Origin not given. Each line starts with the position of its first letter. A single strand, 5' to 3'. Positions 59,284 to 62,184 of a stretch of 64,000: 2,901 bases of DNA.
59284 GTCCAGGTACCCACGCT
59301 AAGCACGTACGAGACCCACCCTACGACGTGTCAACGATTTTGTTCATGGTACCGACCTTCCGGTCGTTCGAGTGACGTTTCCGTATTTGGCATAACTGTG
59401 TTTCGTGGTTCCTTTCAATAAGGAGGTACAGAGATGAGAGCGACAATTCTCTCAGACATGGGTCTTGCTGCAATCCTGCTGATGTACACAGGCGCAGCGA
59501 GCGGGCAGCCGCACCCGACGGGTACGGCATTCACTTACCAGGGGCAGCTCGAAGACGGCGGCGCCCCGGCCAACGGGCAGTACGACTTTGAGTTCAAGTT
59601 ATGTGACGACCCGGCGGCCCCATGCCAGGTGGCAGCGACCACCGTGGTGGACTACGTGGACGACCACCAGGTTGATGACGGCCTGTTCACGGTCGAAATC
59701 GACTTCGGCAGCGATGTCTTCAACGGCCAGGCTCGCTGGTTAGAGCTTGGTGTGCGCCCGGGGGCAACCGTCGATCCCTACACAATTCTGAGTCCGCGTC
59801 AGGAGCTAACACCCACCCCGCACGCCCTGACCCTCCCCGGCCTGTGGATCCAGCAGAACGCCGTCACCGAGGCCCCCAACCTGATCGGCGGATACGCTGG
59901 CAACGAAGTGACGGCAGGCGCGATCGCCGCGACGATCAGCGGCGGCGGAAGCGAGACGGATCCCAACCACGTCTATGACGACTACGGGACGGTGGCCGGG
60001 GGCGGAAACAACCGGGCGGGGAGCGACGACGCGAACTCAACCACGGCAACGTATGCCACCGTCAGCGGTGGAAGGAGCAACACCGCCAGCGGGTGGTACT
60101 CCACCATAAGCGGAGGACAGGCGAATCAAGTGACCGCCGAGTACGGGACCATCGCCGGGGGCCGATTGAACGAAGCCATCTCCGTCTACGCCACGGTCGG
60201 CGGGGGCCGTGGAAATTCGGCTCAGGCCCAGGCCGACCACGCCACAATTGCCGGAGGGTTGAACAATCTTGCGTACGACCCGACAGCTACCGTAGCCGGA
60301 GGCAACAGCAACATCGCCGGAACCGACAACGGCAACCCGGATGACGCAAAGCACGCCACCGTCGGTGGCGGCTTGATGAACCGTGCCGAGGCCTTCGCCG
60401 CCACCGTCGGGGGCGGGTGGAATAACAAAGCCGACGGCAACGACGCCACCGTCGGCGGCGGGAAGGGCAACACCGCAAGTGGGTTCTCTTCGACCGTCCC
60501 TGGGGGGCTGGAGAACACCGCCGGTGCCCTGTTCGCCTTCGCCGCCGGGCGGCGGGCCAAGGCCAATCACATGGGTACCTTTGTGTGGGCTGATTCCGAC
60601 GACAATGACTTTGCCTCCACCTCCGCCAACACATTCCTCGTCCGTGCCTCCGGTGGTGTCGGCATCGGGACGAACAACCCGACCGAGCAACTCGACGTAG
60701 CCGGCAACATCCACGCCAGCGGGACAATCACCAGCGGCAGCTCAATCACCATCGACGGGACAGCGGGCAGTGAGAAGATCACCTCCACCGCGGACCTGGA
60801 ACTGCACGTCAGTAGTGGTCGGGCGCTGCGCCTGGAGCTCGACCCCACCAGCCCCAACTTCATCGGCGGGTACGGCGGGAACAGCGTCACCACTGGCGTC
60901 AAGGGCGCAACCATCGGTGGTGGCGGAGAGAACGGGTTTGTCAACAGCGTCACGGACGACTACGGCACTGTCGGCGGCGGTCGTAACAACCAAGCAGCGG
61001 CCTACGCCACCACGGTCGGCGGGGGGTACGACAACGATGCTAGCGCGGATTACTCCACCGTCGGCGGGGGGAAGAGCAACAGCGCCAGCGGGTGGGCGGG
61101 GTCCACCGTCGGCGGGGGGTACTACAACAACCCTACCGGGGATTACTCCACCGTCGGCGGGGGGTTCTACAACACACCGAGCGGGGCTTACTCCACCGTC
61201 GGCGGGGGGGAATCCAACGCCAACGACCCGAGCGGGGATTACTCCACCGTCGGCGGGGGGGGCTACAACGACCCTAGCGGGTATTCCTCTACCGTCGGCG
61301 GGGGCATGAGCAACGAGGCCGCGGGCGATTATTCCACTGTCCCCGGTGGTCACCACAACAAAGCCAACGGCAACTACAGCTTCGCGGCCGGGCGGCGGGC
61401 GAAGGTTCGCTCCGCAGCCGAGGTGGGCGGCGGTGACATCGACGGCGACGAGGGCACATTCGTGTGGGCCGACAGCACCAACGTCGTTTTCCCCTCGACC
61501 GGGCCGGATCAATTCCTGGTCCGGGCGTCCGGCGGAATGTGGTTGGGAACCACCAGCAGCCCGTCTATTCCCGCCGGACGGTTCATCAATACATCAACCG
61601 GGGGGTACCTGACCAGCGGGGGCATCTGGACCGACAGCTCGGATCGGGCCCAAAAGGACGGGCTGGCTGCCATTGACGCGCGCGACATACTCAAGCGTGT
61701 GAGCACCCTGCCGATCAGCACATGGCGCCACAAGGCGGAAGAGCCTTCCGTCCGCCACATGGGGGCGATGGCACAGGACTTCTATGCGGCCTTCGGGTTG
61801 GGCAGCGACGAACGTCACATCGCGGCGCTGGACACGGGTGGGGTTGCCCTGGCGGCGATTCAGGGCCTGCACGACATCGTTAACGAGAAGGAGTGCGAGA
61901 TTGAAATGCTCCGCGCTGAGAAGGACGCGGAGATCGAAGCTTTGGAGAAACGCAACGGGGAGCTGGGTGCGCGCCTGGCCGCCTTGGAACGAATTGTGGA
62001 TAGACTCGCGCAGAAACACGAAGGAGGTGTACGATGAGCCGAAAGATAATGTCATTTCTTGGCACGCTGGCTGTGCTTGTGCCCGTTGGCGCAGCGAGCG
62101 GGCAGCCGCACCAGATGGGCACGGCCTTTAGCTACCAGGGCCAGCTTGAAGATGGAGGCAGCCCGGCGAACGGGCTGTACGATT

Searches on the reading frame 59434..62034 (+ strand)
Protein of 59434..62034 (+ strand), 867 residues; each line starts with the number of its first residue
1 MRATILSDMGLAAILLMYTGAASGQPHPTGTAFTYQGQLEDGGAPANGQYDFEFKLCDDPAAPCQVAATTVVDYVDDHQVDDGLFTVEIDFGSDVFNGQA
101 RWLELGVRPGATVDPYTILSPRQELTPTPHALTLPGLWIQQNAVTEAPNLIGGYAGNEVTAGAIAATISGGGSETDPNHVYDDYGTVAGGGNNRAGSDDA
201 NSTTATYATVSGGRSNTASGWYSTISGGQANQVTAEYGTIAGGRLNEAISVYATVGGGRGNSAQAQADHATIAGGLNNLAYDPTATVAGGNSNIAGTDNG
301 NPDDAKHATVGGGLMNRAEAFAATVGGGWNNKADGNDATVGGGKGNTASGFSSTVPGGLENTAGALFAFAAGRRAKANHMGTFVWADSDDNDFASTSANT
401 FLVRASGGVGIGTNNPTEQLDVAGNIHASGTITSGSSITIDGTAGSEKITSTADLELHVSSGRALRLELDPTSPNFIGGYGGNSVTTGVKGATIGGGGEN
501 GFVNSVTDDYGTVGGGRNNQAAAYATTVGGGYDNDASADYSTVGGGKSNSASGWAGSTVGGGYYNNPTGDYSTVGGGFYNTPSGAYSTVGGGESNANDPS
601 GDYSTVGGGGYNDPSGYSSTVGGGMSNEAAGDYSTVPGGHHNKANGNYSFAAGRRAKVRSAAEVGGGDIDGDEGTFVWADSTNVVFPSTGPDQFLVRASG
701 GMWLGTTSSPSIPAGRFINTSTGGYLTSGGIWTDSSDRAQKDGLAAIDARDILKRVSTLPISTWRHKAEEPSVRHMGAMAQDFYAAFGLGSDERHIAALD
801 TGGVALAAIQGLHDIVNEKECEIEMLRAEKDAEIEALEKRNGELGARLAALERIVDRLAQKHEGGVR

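Call 62: search_protein_families(library=pfam, proteins=[window:59434-62034:+])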
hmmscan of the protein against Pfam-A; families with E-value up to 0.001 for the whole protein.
window:59434-62034:+ (867 aa): 2 families
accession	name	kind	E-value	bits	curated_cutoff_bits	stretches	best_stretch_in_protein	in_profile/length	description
PF13884.11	Peptidase_S74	-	2.7e-06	28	22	1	736-787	1-53/58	Chaperone of endosialidase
PF18792.6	UspA1_rep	-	0.00015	22.1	27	0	209-220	2-13/13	Ubiquitous surface protein adhesin repeat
